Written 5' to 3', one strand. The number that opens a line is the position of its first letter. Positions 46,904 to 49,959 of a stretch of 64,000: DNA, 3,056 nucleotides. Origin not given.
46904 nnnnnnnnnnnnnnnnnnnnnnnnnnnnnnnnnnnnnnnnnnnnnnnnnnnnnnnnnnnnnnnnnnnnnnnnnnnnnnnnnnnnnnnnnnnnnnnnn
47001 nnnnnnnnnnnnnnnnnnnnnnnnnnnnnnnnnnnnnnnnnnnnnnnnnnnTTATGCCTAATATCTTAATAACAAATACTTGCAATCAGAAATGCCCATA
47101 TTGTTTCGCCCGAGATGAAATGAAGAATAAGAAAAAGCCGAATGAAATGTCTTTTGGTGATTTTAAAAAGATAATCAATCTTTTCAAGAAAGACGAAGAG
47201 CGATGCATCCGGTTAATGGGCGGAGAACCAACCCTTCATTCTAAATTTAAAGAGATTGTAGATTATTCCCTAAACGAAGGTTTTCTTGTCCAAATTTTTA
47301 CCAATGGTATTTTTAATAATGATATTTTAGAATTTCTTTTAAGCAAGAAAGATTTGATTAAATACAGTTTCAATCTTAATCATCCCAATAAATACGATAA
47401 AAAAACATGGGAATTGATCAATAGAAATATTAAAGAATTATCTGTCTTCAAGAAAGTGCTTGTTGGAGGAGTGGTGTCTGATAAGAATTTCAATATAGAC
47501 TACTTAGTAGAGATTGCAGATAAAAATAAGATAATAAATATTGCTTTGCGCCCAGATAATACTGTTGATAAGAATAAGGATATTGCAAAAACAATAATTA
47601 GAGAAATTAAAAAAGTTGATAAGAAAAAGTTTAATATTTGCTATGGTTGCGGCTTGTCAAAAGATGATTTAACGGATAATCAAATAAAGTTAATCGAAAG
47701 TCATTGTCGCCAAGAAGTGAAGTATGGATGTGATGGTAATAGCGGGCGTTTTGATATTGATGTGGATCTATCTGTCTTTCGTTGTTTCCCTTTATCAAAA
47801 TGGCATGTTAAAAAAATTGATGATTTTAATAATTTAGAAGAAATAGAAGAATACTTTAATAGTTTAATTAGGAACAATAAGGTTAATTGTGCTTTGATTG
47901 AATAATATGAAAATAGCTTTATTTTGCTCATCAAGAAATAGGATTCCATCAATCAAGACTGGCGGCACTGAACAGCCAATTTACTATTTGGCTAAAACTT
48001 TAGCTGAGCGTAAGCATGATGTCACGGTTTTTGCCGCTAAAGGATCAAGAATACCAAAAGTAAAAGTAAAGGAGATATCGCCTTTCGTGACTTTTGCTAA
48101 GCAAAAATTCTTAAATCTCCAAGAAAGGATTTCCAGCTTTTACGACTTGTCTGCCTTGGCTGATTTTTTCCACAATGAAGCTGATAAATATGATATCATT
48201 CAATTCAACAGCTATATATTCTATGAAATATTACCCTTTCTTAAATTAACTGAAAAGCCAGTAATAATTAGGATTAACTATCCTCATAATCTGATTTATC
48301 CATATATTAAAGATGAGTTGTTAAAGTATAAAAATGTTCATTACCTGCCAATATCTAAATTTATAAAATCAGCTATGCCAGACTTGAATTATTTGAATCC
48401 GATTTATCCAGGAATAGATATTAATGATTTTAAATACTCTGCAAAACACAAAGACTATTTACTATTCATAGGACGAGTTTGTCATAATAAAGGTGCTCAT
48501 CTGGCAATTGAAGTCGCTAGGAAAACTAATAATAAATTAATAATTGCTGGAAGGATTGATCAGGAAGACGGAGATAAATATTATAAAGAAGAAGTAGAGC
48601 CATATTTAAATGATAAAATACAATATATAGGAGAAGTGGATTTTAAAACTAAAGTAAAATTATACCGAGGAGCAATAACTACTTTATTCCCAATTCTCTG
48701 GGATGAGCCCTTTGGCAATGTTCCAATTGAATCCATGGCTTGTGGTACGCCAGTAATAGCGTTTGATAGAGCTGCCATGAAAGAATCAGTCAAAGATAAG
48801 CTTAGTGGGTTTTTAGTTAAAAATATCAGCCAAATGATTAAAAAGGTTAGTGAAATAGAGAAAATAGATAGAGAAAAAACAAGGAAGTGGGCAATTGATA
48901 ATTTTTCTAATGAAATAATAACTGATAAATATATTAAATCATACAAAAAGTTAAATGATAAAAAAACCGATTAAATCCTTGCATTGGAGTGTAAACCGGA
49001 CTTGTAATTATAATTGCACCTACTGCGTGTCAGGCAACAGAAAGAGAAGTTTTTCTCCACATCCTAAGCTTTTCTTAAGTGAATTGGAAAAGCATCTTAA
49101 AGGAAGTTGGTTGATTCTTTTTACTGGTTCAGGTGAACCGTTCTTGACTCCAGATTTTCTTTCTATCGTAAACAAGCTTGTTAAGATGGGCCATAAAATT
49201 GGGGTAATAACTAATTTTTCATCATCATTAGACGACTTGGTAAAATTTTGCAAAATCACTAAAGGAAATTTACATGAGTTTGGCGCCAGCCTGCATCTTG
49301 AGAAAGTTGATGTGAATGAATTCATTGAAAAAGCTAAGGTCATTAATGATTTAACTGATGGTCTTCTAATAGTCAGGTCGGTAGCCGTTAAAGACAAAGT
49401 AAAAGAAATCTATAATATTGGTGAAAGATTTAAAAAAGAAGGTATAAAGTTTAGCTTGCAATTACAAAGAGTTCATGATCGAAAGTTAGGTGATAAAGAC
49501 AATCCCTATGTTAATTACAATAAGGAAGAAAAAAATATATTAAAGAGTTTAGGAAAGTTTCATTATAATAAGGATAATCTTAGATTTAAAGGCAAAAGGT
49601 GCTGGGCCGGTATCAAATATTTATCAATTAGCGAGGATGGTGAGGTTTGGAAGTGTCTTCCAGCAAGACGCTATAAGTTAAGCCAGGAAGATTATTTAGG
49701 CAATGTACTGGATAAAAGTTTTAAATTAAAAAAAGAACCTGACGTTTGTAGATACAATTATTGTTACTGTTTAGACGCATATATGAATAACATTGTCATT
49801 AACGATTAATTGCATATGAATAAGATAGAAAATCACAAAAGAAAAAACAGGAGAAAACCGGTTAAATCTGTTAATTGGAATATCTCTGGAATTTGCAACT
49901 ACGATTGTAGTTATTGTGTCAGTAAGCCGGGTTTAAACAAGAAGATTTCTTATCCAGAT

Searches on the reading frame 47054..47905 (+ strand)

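Call 7: search_protein_families(library=ncbifam, proteins=[window:47054-47905:+], max_evalue=0.001)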
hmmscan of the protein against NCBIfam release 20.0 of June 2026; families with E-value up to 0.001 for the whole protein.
window:47054-47905:+ (283 aa): 45 families (the best 25 are shown)
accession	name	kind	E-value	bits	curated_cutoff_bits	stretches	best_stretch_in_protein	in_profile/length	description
NF038283.1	viperin_w_prok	equivalog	3.8e-14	52.5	180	1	3-102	5-110/281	viperin family antiviral radical SAM protein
NF045702.1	rSAM_GDGT_ether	equivalog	1.6e-13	50.1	450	1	3-146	89-243/486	tetraether lipid synthase Tes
TIGR04317.1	W_rSAM_matur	equivalog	1.7e-13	50.4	380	1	5-134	9-141/349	tungsten cofactor oxidoreductase radical SAM maturase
NF047865.1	rSAM_PapB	equivalog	5.8e-13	48.8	340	1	4-279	7-303/330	PapB family radical SAM/SPASM ranthipeptide maturase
NF045646.2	rSAM_Se_TrsS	equivalog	1.7e-12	46.6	490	1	6-86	92-171/441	radical SAM (seleno)protein TrsS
TIGR02666.1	moaA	equivalog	4.2e-12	45.7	284.05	1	5-87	15-102/336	GTP 3',8-cyclase MoaA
TIGR02668.1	moaA_archaeal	equivalog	1.3e-11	44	325.25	1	4-118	14-128/303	GTP 3',8-cyclase MoaA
NF001199.0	PRK00164.2-1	equivalog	1.3e-10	40.9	231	1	4-118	16-130/308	GTP 3',8-cyclase MoaA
TIGR03962.1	mycofact_rSAM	equivalog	4.8e-10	39.1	265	1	6-108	18-117/339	mycofactocin radical SAM maturase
NF050035.1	rSAM_WgK_link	exception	1.3e-09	37.6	650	1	3-109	12-117/367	radical SAM/SPASM peptide maturase WgkB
TIGR04251.1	SCM_rSAM_ScmF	equivalog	5.9e-09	35.8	400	1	6-98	10-103/353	SynChlorMet cassette radical SAM/SPASM protein ScmF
TIGR02495.1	NrdG2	equivalog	1.9e-08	33.9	131.15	1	4-112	20-125/193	anaerobic ribonucleoside-triphosphate reductase activating protein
TIGR03963.1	rSAM_QueE_Clost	equivalog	2.2e-08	34.1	260.1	1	8-133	27-148/219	putative 7-carboxy-7-deazaguanine synthase QueE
TIGR04546.1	rSAM_ahbC_deAc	equivalog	2.3e-08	33.3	650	1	6-87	45-124/390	12,18-didecarboxysiroheme deacetylase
TIGR04084.1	rSAM_AF0577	subfamily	2.8e-08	33.1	225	1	4-107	1-100/347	TIGR04084 family radical SAM/SPASM domain-containing protein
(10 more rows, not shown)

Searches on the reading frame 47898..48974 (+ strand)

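Call 20: search_protein_families(library=pfam, proteins=[window:47898-48974:+], max_evalue=0.001)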
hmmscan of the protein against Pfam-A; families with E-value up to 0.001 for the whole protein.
window:47898-48974:+ (358 aa): 3 families
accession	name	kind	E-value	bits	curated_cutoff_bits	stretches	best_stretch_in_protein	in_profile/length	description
PF00534.26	Glycos_transf_1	-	2.3e-26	92.8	26.4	1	182-330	12-164/172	Glycosyl transferases group 1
PF13692.12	Glyco_trans_1_4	-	4.4e-20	72.8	27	1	187-319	3-138/142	Glycosyl transferases group 1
PF13439.12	Glyco_transf_4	-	2.5e-08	34.6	28.5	1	22-133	2-107/170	Glycosyltransferase Family 4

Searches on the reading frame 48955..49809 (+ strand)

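Call 7: search_protein_families(library=ncbifam, proteins=[window:48955-49809:+], max_evalue=0.001)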
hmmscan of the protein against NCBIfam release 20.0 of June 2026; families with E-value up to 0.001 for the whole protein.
window:48955-49809:+ (284 aa): 23 families
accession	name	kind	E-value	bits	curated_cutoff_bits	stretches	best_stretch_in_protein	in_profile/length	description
NF038073.1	rSAM_STM4011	subfamily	9.4e-19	67.7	200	1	16-278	11-259/278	STM4011 family radical SAM protein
NF038283.1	viperin_w_prok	equivalog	4.2e-09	36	180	1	8-108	3-109/281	viperin family antiviral radical SAM protein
TIGR04317.1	W_rSAM_matur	equivalog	1.3e-08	34.4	380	1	6-113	3-110/349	tungsten cofactor oxidoreductase radical SAM maturase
TIGR02668.1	moaA_archaeal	equivalog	3.6e-08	32.7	325.25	1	4-136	7-139/303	GTP 3',8-cyclase MoaA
TIGR02666.1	moaA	equivalog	1.8e-07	30.4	284.05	1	5-137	8-147/336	GTP 3',8-cyclase MoaA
NF001199.0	PRK00164.2-1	equivalog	2.2e-07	30.3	231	1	3-137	8-142/308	GTP 3',8-cyclase MoaA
TIGR04303.1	GeoRSP_rSAM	equivalog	1.2e-06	28.3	400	1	8-87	6-84/325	GeoRSP system radical SAM/SPASM protein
TIGR04133.1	rSAM_w_lipo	hypoth_equivalog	1.7e-06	27.2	425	1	4-87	21-109/350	TIGR04133 family radical SAM/SPASM protein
TIGR04084.1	rSAM_AF0577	subfamily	8.7e-06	24.9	225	0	210-266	218-273/347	TIGR04084 family radical SAM/SPASM domain-containing protein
TIGR03962.1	mycofact_rSAM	equivalog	1.8e-05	24.1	265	1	8-90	13-94/339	mycofactocin radical SAM maturase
TIGR04055.1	rSAM_NirJ2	equivalog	2.6e-05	23.9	500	0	10-148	3-141/326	putative heme d1 biosynthesis radical SAM protein NirJ2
NF033640.1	N_Twi_rSAM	subfamily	2.7e-05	23.5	170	0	38-103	160-228/398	twitch domain-containing radical SAM protein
TIGR02495.1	NrdG2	equivalog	3.1e-05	23.4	131.15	1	16-89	25-100/193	anaerobic ribonucleoside-triphosphate reductase activating protein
TIGR04082.1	rSAM_for_selen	equivalog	3.2e-05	22.9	350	1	4-102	196-296/516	thio(seleno)oxazole modification radical SAM maturase SbtM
TIGR04321.1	spiroSPASM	subfamily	3.6e-05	22.6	250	0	9-80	233-310/510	spiro-SPASM protein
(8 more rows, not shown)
